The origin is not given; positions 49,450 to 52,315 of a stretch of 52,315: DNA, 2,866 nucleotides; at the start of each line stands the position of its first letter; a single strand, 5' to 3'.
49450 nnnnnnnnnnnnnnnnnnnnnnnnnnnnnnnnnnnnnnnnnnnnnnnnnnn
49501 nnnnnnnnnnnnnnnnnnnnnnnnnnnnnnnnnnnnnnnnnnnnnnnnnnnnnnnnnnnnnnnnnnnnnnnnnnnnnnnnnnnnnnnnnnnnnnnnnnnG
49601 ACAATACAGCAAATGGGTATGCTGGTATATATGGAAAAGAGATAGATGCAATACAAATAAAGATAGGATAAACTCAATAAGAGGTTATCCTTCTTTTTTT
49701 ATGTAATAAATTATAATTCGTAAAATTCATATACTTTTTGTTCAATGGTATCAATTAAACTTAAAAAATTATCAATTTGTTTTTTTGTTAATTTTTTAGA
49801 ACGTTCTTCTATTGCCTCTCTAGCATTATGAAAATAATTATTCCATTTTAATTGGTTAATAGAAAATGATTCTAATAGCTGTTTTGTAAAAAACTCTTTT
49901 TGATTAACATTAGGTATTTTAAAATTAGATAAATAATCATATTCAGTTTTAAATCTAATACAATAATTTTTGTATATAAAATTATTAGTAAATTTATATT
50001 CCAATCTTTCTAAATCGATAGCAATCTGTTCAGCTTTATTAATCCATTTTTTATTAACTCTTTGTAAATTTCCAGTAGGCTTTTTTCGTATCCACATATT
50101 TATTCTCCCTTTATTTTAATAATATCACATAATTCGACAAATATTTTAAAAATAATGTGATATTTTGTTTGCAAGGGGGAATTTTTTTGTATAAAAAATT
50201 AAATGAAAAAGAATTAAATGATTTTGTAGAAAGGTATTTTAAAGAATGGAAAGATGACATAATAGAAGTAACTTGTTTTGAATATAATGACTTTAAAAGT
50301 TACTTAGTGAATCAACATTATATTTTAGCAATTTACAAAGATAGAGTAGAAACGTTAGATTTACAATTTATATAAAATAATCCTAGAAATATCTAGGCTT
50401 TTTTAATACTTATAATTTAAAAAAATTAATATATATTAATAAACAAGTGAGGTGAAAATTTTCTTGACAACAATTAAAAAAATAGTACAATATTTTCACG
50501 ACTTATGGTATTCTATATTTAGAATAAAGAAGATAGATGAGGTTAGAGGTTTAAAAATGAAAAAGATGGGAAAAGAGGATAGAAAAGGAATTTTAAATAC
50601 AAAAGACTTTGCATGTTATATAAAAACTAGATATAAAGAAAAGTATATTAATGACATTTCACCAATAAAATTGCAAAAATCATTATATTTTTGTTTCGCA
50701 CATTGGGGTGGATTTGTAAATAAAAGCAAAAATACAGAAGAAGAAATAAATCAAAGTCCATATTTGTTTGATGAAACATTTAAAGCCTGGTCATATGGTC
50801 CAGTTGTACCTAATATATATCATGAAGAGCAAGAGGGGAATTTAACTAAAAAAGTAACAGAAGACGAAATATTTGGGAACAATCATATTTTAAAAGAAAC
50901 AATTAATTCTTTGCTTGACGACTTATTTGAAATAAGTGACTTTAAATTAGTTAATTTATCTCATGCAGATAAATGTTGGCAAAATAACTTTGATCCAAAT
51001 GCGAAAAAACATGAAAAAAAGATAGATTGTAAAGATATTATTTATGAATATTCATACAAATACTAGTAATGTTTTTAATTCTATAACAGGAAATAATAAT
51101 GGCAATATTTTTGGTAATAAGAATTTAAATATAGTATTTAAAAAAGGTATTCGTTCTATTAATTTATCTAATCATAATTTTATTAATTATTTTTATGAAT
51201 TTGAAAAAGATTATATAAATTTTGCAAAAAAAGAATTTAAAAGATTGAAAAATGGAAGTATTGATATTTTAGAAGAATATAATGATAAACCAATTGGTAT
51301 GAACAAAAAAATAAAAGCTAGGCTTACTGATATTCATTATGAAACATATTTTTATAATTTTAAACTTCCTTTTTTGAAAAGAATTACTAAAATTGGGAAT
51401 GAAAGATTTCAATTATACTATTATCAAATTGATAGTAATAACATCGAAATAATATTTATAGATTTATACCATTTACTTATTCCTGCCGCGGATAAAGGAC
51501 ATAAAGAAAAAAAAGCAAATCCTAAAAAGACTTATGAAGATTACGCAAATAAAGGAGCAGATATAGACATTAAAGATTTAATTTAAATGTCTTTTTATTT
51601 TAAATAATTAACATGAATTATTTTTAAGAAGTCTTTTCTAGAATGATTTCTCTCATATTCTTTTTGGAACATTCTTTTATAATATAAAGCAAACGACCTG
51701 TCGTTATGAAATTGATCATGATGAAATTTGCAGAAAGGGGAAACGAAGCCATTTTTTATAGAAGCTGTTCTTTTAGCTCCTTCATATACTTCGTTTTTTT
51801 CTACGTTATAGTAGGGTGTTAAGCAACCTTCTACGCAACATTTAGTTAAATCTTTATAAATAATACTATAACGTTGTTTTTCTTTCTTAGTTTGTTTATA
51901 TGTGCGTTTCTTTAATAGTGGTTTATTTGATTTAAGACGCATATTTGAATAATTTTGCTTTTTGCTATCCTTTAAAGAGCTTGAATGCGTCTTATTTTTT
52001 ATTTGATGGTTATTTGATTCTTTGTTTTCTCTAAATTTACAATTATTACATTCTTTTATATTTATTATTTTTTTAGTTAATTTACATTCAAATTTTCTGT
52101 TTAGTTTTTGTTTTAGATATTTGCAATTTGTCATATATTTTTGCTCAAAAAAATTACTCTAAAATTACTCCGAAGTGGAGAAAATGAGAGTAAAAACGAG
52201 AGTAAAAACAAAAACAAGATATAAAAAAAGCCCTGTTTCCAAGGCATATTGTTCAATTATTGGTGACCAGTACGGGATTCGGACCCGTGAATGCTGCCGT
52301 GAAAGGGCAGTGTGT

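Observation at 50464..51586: Panacea-domain (PanA/SocA-like) gene translationally coupled to an unrecognised 180-aa ORF at the prophage end: candidate new toxin-antitoxin or defence pair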

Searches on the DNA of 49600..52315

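Call 108: search_rna_families(source=window, start=49600, end=52315, threshold=evalue, max_evalue=1)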
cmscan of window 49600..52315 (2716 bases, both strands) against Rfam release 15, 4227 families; matches with E-value up to 1: 1.
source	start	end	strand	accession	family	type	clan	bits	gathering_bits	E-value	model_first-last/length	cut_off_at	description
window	52264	52315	-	RF00005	tRNA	Gene; tRNA;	CL00001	30.6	29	0.00094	21-71/71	5'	tRNA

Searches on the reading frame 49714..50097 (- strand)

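Call 6: search_protein_families(library=pfam, proteins=[window:49714-50097:-], max_evalue=1)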
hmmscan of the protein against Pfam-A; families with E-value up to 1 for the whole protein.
window:49714-50097:- (128 aa): 1 family
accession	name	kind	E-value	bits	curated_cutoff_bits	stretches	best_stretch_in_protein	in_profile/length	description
PF09568.16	RE_MjaI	-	0.028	14.7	22.7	1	84-122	36-74/164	MjaI restriction endonuclease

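Call 7: search_protein_families(library=padloc, proteins=[window:49714-50097:-], max_evalue=1)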
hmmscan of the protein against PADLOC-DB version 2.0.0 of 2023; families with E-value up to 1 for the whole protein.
window:49714-50097:- (128 aa): 0 families

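Call 8: search_protein_families(library=phrogs, proteins=[window:49714-50097:-], max_evalue=1)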
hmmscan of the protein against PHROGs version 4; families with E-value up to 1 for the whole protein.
window:49714-50097:- (128 aa): 0 families

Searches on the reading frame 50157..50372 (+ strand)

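Call 6: search_protein_families(library=pfam, proteins=[window:50157-50372:+], max_evalue=1)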
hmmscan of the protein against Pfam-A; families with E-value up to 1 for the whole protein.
window:50157-50372:+ (72 aa): 0 families

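Call 7: search_protein_families(library=padloc, proteins=[window:50157-50372:+], max_evalue=1)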
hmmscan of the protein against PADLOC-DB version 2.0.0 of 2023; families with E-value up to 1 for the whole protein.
window:50157-50372:+ (72 aa): 0 families

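Call 8: search_protein_families(library=phrogs, proteins=[window:50157-50372:+], max_evalue=1)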
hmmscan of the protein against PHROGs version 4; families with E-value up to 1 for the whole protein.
window:50157-50372:+ (72 aa): 1 family
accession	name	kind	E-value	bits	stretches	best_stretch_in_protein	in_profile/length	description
phrog_29599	-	unknown function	0.009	16.1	1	16-58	185-226/479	-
